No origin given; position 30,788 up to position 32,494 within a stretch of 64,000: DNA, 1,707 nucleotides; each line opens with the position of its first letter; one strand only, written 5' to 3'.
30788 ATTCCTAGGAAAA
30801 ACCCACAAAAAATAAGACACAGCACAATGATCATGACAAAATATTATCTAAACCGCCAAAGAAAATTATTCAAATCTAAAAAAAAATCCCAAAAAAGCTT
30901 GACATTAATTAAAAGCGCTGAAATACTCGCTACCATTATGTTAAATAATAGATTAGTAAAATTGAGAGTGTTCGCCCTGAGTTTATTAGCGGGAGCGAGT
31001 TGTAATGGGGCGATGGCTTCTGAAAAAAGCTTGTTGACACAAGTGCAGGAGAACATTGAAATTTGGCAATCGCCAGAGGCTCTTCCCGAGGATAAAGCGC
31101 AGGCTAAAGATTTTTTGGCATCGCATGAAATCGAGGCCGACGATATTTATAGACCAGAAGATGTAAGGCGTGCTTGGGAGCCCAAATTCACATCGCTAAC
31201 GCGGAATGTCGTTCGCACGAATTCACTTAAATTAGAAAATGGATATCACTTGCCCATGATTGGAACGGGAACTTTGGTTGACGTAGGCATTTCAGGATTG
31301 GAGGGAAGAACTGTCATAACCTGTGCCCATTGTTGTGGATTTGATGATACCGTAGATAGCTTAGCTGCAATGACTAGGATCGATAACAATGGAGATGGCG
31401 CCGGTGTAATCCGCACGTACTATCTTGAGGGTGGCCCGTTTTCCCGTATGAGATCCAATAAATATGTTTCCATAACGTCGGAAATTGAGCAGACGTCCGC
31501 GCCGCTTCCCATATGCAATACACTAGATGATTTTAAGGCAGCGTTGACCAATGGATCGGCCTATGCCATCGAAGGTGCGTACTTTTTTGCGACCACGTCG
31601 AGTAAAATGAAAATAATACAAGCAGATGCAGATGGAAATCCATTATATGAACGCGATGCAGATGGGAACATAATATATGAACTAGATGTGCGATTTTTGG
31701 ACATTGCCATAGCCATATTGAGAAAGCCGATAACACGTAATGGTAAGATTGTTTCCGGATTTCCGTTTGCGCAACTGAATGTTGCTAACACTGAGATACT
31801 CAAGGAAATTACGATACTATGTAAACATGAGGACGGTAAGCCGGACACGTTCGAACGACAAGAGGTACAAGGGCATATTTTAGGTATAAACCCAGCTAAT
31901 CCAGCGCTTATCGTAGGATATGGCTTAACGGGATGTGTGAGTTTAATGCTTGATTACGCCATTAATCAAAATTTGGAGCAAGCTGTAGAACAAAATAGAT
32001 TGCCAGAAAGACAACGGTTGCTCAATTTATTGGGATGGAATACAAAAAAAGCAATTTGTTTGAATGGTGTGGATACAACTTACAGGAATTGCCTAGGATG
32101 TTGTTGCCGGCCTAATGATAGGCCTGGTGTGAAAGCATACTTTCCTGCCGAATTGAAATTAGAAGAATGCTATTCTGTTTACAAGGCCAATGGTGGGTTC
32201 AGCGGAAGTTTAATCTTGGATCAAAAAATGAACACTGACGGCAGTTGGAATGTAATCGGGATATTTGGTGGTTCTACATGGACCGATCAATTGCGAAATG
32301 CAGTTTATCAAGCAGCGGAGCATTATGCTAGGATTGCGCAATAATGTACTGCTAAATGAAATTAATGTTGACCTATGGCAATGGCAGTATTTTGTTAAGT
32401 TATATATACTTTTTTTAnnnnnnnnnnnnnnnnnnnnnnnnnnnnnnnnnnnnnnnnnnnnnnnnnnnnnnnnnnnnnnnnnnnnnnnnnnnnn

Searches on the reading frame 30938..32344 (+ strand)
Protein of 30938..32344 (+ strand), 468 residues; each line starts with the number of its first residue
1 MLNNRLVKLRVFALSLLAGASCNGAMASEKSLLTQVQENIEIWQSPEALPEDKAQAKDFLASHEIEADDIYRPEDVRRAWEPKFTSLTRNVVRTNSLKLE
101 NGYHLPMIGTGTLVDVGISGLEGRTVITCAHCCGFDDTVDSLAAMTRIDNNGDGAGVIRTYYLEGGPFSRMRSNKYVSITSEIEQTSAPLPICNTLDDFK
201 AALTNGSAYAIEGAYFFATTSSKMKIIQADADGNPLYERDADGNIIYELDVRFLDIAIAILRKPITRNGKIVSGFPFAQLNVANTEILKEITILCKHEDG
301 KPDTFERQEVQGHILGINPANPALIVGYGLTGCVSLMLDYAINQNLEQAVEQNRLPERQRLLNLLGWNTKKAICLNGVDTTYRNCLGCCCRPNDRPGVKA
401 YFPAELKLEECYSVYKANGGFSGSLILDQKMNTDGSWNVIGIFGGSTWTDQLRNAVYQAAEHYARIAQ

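Call 11: search_protein_families(library=pfam, proteins=[window:30938-32344:+])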
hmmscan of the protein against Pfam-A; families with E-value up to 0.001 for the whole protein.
window:30938-32344:+ (468 aa): 0 families

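Call 48: search_protein_families(library=pfam, max_evalue=0.1, proteins=[window:30938-32344:+])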
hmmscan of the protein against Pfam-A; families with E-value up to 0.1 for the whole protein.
window:30938-32344:+ (468 aa): 1 family
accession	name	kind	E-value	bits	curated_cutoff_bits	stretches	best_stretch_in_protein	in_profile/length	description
PF00738.24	Polyhedrin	-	0.01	15.6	25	1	32-105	97-169/232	Polyhedrin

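Call 49: search_solved_structures(query=window:30938-32344:+, max_evalue=1)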
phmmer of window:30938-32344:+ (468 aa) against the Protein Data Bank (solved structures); distinct sequences matched with E-value up to 1: 2.
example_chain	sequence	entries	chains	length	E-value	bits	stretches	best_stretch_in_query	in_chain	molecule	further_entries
4ure_A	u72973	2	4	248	0.55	11.9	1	117-216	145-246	CYCLOHEXANOL DEHYDROGENASE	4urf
1ia6_A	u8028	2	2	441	0.74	11.5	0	293-335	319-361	CELLULASE CEL9M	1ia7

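Call 57: search_protein_families(library=ncbifam, max_evalue=0.1, proteins=[window:30938-32344:+])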
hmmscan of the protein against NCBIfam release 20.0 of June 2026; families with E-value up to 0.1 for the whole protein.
window:30938-32344:+ (468 aa): 0 families
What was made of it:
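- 30938..32344 (+): Divergent neighbour gene, 468 aa, signal-peptide-like N-terminus, function unknown ('protease-like' not verified). No Pfam, NCBIfam or PDB hit (calls 48, 49, 57).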

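Call 70: find_homologous_proteins(query=window:30938-32344:+, max_evalue=0.00001)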
Query window:30938-32344:+ (468 aa): 4 proteins with E <= 0.00001 among 8000 candidates.
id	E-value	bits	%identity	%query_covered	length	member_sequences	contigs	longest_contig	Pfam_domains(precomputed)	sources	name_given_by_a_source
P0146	0.0e+0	1077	100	100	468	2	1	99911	-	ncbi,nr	ncbi:MAG: hypothetical protein LBR92_03115 [Puniceicoccales bacterium]|nr:hypothetical protein [Puni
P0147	3.2e-48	183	42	60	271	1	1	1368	-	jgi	jgi:hypothetical protein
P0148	7.4e-25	106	29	85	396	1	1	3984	-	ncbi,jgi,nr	ncbi:MAG: hypothetical protein LBJ71_01585 [Holosporaceae bacterium]|jgi:hypothetical protein|nr:hyp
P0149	4.3e-12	63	27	76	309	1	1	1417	-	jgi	jgi:hypothetical protein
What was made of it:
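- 30938..32344 (+): Identical to NCBI LBR92_03115 (call 70).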

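Call 77: predict_structure(alignment_id=A1)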
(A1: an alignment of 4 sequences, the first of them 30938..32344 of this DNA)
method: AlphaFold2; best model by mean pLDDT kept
length: 468 residues; sequences in the alignment: 4
mean_pLDDT: 37.6   pTM: 0.39
mean pLDDT of the five models: 37.6, 36.8, 33.8, 33.3, 31.8
residues with pLDDT >= 90: 0; 70-90: 11; 50-70: 71; < 50: 386
segments of 3 or more residues with pLDDT < 50: 1-33, 60-110, 134-176, 178-206, 216-240, 243-255, 277-468
pLDDT, mean of each block of 10 residues (from residue 1): 28 26 27 51 70 62 32 31 32 25 33 58 63 40 25 22 25 44 29 32 50 47 29 40 42 49 68 54 32 32 27 31 44 27 34 42 35 35 29 26 30 31 45 44 33 28 24
secondary structure, 60 per line:
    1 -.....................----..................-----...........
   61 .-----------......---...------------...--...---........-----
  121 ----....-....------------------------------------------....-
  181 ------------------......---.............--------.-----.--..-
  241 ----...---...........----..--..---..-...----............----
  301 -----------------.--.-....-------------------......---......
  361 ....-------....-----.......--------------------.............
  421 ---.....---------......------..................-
elements in order: H2-22 H27-44 H50-61 H73-78 E97-99 E102-104 E108-115 E125-128 H130-133 E176-179 H199-204 E208-220 E245-247 E251-261 H285-296 E323-326 H346-351 H355-364 E372-375 H381-387 H408-420 E424-428 E438-443 H450-467
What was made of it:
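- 30938..32344 (+): AF2 model unusable (call 77).
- On Chymotrypsin-fold serine protease (neighbour gene 30938..32344): AF2 mean pLDDT 37.6, so no fold search was run (call 77).
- Tried and rejected: The four-sequence alignment gave mean pLDDT 37.6 (call 77), so no fold search was run.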
